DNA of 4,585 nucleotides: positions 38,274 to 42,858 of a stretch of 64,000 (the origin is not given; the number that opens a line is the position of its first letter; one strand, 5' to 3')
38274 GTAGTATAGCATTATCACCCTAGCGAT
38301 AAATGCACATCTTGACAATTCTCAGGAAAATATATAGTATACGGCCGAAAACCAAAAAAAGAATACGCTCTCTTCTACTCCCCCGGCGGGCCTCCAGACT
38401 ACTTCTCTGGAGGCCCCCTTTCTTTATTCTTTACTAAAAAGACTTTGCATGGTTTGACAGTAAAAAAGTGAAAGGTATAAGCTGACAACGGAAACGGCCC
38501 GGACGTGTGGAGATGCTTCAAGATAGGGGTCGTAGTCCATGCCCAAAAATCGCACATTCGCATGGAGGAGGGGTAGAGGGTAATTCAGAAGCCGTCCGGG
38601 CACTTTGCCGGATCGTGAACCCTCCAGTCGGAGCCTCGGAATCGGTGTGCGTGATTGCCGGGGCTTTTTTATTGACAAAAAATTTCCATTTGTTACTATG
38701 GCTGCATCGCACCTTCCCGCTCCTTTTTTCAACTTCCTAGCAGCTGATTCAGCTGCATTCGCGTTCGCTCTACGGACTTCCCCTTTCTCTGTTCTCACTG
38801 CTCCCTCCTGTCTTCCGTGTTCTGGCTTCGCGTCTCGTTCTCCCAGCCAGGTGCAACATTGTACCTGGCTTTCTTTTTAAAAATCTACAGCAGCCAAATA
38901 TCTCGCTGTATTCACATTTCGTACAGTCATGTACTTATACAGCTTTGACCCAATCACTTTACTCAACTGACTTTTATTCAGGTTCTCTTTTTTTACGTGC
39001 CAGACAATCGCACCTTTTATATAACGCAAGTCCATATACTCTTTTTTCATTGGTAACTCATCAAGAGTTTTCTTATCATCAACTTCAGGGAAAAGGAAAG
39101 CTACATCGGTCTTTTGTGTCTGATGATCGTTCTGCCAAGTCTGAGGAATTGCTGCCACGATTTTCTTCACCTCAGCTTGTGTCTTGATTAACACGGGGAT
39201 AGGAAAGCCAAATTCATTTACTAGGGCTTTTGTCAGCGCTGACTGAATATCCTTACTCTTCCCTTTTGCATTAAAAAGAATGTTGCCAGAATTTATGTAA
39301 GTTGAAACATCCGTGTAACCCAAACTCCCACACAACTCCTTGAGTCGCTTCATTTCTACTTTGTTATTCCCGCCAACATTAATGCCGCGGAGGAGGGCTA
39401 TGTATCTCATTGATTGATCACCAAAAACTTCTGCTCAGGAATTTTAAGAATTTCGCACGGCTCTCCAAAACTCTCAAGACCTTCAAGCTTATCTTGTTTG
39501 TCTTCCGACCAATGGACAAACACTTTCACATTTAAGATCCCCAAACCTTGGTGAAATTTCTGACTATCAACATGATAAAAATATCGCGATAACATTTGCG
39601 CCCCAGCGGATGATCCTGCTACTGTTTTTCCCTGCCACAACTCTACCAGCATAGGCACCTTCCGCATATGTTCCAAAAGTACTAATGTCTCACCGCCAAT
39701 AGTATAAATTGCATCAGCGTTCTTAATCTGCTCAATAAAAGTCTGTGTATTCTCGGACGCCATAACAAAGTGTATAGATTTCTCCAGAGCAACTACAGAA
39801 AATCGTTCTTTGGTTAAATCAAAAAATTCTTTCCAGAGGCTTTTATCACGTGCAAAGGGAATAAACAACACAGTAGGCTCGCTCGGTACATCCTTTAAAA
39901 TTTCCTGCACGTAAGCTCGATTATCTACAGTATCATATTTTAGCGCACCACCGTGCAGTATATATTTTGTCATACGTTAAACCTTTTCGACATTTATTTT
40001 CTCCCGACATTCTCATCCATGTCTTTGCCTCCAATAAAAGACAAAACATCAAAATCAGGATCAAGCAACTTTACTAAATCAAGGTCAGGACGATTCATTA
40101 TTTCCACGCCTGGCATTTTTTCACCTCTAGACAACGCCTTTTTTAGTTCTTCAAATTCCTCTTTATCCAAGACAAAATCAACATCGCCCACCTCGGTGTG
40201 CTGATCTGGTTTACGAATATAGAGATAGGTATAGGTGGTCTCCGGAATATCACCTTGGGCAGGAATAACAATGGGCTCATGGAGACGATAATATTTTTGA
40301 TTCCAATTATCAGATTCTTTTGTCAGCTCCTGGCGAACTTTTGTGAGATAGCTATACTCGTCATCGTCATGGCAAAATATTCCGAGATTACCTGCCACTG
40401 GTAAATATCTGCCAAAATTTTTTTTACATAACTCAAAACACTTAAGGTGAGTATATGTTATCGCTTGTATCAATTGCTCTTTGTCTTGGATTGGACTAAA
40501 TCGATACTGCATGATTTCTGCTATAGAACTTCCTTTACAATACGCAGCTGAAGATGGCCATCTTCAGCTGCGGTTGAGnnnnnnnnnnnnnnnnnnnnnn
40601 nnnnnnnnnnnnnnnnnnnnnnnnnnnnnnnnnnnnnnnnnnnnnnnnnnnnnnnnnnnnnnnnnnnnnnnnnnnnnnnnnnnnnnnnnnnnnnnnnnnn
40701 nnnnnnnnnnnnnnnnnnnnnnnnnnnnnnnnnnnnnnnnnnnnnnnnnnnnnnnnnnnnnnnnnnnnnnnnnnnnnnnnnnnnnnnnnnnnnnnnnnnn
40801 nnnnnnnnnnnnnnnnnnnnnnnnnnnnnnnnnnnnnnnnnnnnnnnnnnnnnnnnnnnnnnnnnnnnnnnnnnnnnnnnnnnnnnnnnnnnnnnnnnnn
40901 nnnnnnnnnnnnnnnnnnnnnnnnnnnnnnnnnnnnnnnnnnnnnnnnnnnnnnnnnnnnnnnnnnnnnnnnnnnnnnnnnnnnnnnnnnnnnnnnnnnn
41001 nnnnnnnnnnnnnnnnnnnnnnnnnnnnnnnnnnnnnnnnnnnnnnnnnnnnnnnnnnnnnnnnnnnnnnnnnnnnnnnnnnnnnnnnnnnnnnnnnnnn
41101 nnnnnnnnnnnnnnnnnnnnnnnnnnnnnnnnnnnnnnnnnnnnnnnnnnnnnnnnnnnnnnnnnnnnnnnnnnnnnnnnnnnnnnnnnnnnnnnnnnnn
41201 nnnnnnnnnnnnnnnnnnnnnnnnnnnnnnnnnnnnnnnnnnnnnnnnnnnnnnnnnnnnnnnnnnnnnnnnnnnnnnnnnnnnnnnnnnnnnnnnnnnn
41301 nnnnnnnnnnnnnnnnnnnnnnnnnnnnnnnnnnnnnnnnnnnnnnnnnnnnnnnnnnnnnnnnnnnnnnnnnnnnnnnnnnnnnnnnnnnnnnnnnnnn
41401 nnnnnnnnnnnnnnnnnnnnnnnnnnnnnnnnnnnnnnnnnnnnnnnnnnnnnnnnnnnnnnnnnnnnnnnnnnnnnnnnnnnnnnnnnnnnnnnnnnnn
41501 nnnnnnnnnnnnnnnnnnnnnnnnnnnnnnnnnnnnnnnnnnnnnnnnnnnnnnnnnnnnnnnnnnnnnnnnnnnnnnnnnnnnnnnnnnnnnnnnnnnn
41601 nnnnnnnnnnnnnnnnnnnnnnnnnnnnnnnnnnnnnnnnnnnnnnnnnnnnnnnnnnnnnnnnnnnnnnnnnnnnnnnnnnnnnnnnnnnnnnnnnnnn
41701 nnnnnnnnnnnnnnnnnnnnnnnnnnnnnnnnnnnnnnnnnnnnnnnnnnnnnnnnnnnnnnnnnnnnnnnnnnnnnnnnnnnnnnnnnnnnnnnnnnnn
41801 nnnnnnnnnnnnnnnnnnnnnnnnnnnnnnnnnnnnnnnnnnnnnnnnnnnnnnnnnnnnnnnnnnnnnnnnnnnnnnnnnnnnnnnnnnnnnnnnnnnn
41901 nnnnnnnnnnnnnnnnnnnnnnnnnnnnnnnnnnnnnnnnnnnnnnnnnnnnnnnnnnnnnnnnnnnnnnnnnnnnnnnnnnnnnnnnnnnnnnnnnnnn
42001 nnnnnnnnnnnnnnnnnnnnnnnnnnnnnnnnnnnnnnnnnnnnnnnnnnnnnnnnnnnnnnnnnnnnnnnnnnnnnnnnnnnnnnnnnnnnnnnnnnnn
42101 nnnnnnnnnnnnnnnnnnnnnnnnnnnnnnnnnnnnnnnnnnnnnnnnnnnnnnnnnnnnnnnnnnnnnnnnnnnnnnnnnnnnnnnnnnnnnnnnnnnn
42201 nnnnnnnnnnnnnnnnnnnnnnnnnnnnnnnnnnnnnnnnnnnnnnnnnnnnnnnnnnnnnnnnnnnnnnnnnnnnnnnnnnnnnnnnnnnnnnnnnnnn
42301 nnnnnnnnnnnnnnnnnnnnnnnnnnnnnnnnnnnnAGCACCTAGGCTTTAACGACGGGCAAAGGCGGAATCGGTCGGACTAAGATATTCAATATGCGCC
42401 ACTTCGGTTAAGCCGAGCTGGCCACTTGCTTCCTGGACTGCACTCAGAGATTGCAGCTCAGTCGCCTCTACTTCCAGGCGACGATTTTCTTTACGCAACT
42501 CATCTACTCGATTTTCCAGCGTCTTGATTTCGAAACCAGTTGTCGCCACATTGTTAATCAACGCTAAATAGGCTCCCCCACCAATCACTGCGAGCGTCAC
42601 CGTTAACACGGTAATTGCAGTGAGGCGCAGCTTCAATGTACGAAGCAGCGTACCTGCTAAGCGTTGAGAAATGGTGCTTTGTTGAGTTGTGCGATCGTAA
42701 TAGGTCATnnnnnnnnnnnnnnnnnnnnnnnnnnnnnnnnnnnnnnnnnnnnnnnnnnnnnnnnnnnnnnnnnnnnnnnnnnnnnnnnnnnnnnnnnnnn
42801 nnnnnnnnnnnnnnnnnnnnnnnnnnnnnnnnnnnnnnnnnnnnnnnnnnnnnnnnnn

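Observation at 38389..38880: Two tandem promoter-plus-terminator small RNAs in the 600-bp gap before murF, antisense to the dcw direction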

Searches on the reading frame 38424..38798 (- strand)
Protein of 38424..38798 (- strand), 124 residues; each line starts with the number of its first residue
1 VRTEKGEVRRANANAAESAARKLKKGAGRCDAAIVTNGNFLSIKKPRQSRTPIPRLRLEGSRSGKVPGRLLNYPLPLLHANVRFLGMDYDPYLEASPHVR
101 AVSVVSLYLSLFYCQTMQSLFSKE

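Call 29: search_protein_families(library=pfam, max_evalue=10, proteins=[window:38424-38798:-])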
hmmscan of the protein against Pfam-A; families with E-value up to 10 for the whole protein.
window:38424-38798:- (124 aa): 0 families

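Call 61: search_protein_representatives(protein=window:38424-38798:-)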
Query: 124 residues. Proteins with E-value up to 0.001 (for the whole library): 0; up to 1e-10: 0; up to 1e-30: 0. The best 0 are listed.
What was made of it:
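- It has no Pfam match (call 29) and 0 hits among 1.84 billion representative proteins (call 61).
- Tried and rejected: So was phmmer of the 124-aa ORF against 1.84 billion proteins (call 61).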

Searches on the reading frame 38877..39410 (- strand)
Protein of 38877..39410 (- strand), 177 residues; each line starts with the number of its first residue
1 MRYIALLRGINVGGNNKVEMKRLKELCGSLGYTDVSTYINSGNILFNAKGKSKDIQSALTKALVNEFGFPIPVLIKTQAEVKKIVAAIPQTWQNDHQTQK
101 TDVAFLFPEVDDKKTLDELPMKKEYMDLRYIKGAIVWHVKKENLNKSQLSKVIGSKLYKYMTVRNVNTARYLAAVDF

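Call 12: search_protein_families(library=pfam, proteins=[window:38877-39410:-])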
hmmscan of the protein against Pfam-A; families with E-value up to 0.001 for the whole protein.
window:38877-39410:- (177 aa): 1 family
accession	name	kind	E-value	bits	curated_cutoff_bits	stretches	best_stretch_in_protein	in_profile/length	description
PF08002.16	DUF1697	-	1.2e-39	136.3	24.4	1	1-137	1-137/137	Protein of unknown function (DUF1697)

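Call 80: find_encoding_contigs(protein=window:38877-39410:-, flank=3000, max_places=6)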
Protein window:38877-39410:- (177 aa): 1 contig read that carries it; 1 place shown.
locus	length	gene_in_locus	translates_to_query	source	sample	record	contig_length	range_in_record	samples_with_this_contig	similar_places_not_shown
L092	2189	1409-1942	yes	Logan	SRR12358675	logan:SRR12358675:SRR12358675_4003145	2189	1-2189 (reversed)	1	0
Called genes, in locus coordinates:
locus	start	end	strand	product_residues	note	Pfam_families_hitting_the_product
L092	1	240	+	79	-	?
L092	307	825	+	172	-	-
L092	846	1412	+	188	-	PF03575:Peptidase_S51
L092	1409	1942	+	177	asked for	PF08002:DUF1697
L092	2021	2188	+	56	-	?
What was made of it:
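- A gene caller called this ORF on a Logan contig (L092 2021-2188, call 80).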

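Call 105: find_homologous_proteins(query=window:38877-39410:-, max_evalue=1e-20)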
Query window:38877-39410:- (177 aa): 3816 proteins with E <= 1e-20 among 4950 candidates; the best 120 are listed.
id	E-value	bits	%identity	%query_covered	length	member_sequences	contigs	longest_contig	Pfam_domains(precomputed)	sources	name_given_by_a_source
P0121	2.7e-111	387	100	100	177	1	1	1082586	PF08002.17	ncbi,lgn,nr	ncbi:MAG: DUF1697 domain-containing protein [Candidatus Nomurabacteria bacterium]|nr:MAG: DUF1697 do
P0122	3.8e-84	298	85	89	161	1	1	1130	PF08002.17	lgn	-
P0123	6.8e-69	249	64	98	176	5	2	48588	PF08002.17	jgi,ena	jgi:uncharacterized protein (DUF1697 family)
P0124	7.8e-68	245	66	98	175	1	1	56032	PF08002.17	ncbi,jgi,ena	ncbi:MAG: DUF1697 domain-containing protein [Patescibacteria group bacterium]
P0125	8.6e-68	245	63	98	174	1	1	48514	PF08002.17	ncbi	-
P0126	1.0e-67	245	64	98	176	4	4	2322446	PF08002.17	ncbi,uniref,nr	ncbi:DUF1697 domain-containing protein [Leptospira kanakyensis]|uniref:DUF1697 domain-containing pro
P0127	1.1e-67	245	65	98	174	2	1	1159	PF08002.17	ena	-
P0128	1.7e-67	244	63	98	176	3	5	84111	PF08002.17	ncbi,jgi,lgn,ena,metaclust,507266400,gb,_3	metaclust:\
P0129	2.8e-67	244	63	98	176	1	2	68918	PF08002.17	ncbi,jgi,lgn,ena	-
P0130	3.8e-67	243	64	98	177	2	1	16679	PF08002.17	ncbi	-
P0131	9.4e-67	242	63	98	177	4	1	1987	PF08002.17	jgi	-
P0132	1.2e-66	242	63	98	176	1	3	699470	PF08002.17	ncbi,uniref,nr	ncbi:DUF1697 domain-containing protein [Leptospira bourretii]|uniref:DUF1697 domain-containing prote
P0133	1.6e-66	241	61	98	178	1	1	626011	PF08002.17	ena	-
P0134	1.9e-66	241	63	98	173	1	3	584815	PF08002.17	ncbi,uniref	ncbi:DUF1697 domain-containing protein [Leptospira terpstrae]|uniref:DUF1697 domain-containing prote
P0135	2.6e-66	240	64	98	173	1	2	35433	PF08002.17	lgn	-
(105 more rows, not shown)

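Call 106: find_encoding_contigs(protein=P0122, flank=3000, max_places=3)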
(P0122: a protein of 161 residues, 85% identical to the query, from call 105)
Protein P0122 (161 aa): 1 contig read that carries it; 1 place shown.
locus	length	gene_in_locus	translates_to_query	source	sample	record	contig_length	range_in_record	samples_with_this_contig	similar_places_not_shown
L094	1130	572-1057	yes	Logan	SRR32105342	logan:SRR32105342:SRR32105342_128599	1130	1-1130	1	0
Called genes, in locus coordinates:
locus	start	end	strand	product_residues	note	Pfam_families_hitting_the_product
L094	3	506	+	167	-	?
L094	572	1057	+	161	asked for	PF08002:DUF1697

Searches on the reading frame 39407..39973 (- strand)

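Call 12: search_protein_families(library=pfam, proteins=[window:39407-39973:-])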
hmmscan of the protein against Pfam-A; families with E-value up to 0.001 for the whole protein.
window:39407-39973:- (188 aa): 1 family
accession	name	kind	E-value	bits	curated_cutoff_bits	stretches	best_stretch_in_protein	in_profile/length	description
PF03575.23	Peptidase_S51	-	2.4e-16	60.5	23.9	1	18-187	15-199/206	Peptidase family S51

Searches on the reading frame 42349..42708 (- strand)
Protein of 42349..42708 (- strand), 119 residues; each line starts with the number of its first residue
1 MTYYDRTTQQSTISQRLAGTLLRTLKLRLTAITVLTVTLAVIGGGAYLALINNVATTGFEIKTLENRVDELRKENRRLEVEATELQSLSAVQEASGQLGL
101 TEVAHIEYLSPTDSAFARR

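Call 12: search_protein_families(library=pfam, proteins=[window:42349-42708:-])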
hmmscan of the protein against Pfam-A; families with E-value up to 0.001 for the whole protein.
window:42349-42708:- (119 aa): 0 families

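Call 29: search_protein_families(library=pfam, max_evalue=10, proteins=[window:42349-42708:-])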
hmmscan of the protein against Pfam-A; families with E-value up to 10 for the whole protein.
window:42349-42708:- (119 aa): 11 families
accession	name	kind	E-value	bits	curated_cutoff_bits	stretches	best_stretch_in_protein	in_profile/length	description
PF04977.20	DivIC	-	0.0015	18.8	28.9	1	60-93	25-59/80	Septum formation initiator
PF00170.26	bZIP_1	-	0.004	17.7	27.6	1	60-89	27-56/64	bZIP transcription factor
PF19579.4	FtsL_2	-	0.017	15.5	24.6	1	54-102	38-86/100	Bacteriodetes cell division protein (FtsL-like)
PF06005.17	ZapB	-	0.029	15.3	31.5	1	60-92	19-46/71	Cell division protein ZapB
PF04849.18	HAP1_N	-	0.031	13.9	33.9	1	56-96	159-199/307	HAP1 N-terminal conserved region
PF15784.10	GPS2_interact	-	0.037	14.9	27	1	50-88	32-70/92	G-protein pathway suppressor 2-interacting domain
PF22299.1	BRISC_FAM175B_helical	-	0.074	13.2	27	1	49-74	36-61/62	BRISC complex subunit FAM175B, helical domain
PF07716.20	bZIP_2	-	0.084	13.4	22.3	1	62-86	28-52/54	Basic region leucine zipper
PF06156.18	YabA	-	0.098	13.7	30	1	52-92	15-55/103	Initiation control protein YabA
PF21522.3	MreB-like_C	-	0.1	13.6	27.8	1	5-48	73-116/123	Archaeal actin homologue MreB-like, C-terminal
PF02183.23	HALZ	-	0.11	13.1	28.1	1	64-88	17-41/43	Homeobox associated leucine zipper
